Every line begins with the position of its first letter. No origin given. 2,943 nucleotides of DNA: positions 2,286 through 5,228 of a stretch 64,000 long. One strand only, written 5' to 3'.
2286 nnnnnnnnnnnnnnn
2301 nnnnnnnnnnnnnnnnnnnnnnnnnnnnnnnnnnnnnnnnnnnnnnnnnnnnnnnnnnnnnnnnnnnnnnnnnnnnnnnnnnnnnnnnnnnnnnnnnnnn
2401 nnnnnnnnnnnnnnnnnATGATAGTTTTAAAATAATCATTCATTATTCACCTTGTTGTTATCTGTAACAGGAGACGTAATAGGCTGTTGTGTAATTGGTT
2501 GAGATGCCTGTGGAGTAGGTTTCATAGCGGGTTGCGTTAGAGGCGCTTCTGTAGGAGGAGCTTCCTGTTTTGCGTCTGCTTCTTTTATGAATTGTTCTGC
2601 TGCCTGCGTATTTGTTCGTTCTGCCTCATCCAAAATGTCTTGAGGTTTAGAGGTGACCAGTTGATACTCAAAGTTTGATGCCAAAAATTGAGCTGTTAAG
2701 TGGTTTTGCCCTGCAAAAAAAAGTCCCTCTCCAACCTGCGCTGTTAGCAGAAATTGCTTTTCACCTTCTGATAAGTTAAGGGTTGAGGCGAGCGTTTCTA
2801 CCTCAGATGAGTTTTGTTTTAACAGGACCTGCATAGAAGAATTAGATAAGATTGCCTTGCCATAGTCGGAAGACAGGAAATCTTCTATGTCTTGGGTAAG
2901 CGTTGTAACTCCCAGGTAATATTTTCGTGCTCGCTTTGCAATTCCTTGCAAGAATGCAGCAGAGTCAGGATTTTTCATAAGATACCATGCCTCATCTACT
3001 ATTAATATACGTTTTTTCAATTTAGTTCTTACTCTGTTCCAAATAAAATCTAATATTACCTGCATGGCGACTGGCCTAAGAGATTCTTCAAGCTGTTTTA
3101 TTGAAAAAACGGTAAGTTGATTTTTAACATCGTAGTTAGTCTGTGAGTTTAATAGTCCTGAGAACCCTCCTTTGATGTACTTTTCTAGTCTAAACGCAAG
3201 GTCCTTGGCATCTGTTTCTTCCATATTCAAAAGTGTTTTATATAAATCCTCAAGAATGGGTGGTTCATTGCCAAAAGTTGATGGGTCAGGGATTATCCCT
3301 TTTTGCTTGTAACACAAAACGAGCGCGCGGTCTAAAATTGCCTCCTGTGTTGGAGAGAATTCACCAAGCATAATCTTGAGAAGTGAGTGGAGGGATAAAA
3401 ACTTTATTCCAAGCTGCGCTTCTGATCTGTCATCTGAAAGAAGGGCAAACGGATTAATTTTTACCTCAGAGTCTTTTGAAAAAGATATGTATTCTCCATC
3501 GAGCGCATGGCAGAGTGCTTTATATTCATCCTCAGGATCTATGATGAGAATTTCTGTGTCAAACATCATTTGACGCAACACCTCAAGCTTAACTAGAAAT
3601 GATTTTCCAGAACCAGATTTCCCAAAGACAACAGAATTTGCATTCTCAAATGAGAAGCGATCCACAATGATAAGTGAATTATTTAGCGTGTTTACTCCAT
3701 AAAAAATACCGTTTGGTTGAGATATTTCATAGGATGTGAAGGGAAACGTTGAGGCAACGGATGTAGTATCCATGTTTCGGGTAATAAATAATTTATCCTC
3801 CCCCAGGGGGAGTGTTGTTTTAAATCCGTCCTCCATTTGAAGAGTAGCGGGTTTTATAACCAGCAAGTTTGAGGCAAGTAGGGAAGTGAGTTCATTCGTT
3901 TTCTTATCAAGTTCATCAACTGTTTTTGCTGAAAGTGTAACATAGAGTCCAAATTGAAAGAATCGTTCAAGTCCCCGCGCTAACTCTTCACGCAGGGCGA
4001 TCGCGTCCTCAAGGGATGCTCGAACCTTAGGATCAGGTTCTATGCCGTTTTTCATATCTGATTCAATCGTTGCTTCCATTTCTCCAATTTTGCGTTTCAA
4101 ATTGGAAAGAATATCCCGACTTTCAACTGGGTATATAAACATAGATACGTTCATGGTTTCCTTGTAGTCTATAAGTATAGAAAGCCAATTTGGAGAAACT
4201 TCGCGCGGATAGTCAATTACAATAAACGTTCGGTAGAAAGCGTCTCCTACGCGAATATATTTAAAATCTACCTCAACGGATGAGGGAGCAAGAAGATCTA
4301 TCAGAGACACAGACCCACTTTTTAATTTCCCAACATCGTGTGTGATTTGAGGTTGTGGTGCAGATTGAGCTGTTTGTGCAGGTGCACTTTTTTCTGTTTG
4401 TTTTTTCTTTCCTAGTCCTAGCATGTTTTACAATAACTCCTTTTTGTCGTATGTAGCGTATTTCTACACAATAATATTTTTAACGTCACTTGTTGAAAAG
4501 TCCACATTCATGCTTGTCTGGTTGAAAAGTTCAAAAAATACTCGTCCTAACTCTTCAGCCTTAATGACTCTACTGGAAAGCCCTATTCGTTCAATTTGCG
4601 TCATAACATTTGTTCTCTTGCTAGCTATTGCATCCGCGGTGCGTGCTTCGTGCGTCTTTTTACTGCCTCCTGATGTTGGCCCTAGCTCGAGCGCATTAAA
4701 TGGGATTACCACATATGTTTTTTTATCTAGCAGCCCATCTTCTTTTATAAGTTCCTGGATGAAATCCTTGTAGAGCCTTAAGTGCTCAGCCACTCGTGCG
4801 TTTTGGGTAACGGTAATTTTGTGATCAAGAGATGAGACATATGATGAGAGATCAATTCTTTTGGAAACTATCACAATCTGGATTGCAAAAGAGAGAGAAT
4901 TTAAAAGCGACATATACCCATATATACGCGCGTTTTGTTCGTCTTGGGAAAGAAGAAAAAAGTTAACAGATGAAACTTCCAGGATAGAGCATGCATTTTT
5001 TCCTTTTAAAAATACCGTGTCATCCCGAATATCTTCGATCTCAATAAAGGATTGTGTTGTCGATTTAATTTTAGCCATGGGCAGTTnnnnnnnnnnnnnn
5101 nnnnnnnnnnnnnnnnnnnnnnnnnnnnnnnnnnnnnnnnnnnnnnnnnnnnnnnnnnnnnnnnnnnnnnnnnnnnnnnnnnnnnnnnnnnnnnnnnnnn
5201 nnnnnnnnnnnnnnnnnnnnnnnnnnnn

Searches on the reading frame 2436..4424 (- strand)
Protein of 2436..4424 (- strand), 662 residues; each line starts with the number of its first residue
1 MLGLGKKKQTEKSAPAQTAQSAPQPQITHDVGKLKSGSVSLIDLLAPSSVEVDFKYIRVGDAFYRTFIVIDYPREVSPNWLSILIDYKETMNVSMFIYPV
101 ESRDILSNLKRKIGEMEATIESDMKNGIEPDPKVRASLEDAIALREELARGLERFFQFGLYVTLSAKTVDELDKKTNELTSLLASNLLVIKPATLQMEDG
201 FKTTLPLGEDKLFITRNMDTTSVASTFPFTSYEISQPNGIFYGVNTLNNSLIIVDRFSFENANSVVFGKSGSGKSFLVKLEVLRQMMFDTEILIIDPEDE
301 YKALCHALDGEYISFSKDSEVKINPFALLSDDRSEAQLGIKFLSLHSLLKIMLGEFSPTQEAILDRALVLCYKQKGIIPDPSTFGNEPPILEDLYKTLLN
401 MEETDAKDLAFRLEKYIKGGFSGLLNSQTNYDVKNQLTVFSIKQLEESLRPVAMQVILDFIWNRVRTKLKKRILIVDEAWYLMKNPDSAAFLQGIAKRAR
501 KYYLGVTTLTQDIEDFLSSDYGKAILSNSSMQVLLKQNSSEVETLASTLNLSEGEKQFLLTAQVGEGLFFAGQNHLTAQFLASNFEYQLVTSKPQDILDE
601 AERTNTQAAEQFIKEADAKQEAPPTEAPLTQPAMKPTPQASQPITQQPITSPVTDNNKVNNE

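Call 5: search_protein_families(library=pfam, proteins=[window:2436-4424:-], max_evalue=0.1)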
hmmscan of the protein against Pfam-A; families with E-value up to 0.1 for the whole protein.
window:2436-4424:- (662 aa): 8 families
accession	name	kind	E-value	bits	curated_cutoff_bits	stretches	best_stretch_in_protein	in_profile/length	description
PF19044.6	P-loop_TraG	-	5.9e-37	127.7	25.8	1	258-561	26-344/413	TraG P-loop domain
PF12846.13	AAA_10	-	2.2e-16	60.3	27.5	1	260-525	20-295/362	AAA-like domain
PF01935.23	DUF87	-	2.2e-08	34.9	23.2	1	266-368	28-120/220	Helicase HerA, central domain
PF03135.19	CagE_TrbE_VirB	-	0.00054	20.4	21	1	153-206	140-196/204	CagE, TrbE, VirB family, component of type IV transporter system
PF11130.14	TraC_F_IV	-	0.0046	16.5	28.1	1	128-207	295-373/375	TraC protein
PF13401.12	AAA_22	-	0.011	16.4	27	0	264-280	8-24/130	AAA domain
PF01637.24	ATPase_2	-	0.065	13.5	33.2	0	264-291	23-50/225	ATPase domain predominantly from Archaea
PF20703.3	nSTAND1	-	0.093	12.8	27.1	0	240-287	15-59/379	Novel STAND NTPase 1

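Call 22: search_protein_families(library=ncbifam, proteins=[window:2436-4424:-], max_evalue=0.1)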
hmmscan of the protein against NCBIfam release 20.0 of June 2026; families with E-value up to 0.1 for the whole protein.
window:2436-4424:- (662 aa): 19 families
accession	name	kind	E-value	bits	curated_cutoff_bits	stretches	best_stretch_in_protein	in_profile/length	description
NF045971.1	conju_CD1110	equivalog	2.2e-127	426.3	325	1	23-575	169-731/752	VirB4-like conjugal transfer ATPase, CD1110 family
NF045975.1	VirB4_plasma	equivalog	1.5e-80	271.1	590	1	27-589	292-892/894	Mbov_0397 family ICE element conjugal transfer ATPase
TIGR02746.1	TraC-F-type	equivalog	1.5e-57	195.1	567.05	1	108-596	272-775/800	type IV secretion system protein TraC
TIGR00929.1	VirB4_CagE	subfamily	1e-42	146.3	643.1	1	63-561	240-726/792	VirB4 family type IV secretion/conjugal transfer ATPase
TIGR03783.1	Bac_Flav_CT_G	subfamily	7e-26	90.3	261.55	1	259-562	436-760/829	TraG family conjugative transposon ATPase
NF010278.0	PRK13721.1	subfamily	4.3e-23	81.1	1177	1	132-544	339-768/874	type IV secretion system protein TraC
NF010447.0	PRK13873.1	equivalog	1.4e-12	46.4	1020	1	409-540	575-707/815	conjugal transfer protein TrbE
NF041017.1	DNA_import_CedB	equivalog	1.3e-11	43.9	700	1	91-516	112-519/590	DNA import protein CedB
NF010473.0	PRK13898.1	equivalog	3.7e-11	41.8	1050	1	263-561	449-733/801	type IV secretion system ATPase VirB4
TIGR03744.1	traC_PFL_4706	equivalog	2.9e-09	35.4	520.6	2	463-569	725-829/892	conjugative transfer ATPase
NF052333.1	ATPase_TcpF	exception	2.7e-08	32.2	1100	1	90-305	281-506/813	conjugal transfer ATPase TcpF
NF042935.1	SCO6880_fam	subfamily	3.9e-08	32.7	60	1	48-208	314-476/477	SCO6880 family protein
NF053655.1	CedD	equivalog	4.2e-06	25.7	600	1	266-332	226-288/527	DNA-translocating ATPase CedD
NF010427.0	PRK13853.1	equivalog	6.2e-06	24.4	957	1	158-557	319-714/789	type IV secretion system protein VirB4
NF010404.0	PRK13830.1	subfamily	0.00034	18.5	810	1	263-516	458-698/818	conjugal transfer protein TrbE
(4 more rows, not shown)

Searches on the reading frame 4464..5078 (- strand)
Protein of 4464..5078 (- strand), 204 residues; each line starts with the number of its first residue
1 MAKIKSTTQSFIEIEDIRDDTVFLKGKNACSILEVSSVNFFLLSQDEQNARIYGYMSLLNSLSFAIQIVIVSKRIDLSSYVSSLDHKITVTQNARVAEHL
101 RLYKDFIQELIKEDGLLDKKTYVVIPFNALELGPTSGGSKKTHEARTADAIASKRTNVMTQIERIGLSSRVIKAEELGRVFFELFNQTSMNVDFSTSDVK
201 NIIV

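Call 5: search_protein_families(library=pfam, proteins=[window:4464-5078:-], max_evalue=0.1)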
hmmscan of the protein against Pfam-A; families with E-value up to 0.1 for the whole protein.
window:4464-5078:- (204 aa): 0 families

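Call 22: search_protein_families(library=ncbifam, proteins=[window:4464-5078:-], max_evalue=0.1)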
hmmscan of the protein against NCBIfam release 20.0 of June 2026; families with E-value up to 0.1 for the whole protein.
window:4464-5078:- (204 aa): 2 families
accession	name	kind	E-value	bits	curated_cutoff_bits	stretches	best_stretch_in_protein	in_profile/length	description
NF045975.1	VirB4_plasma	equivalog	2.3e-10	38.9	590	1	4-125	100-232/894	Mbov_0397 family ICE element conjugal transfer ATPase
NF041427.1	TrsD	subfamily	1.1e-05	25.4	200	1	6-186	13-200/201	TrsD/TraD family conjugative transfer protein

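Call 86: find_related_loci(query=A11, collection=metagenome_contigs, flank=10000)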
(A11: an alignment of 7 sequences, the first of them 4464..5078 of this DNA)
Query A11 (204 aa) in metagenome_contigs; peptide patterns used: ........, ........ (x = any residue, [..] = any of these).
600 stretches matched a pattern (row limit reached: there are more); 85 encode a relative of the query (tblastn E <= 1e-3); the best 80 are kept; 80 distinct loci.
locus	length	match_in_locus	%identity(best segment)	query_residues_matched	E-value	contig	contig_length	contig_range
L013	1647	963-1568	78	1-204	7e-117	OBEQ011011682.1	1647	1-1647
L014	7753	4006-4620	62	3-204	1e-80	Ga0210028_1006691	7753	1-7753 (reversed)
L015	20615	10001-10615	62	3-204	1e-80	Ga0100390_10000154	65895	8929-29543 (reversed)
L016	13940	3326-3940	62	3-204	1e-80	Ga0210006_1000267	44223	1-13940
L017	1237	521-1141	56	2-204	2e-82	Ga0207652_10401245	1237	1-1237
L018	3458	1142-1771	59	3-204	3e-75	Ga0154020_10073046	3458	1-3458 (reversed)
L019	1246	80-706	56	3-204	6e-80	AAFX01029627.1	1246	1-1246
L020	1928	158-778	57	3-204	1e-77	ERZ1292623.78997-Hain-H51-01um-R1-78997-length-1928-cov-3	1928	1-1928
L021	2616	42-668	56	2-204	7e-76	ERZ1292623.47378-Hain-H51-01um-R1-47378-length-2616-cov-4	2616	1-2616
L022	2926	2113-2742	57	3-204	8e-75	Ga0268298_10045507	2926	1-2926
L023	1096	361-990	56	2-204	2e-79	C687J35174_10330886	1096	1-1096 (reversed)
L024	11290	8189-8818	56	2-204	2e-73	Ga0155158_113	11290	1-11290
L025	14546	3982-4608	55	3-204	4e-73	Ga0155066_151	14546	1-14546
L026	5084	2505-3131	55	2-204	5e-73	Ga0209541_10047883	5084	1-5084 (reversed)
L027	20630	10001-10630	59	2-204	1e-72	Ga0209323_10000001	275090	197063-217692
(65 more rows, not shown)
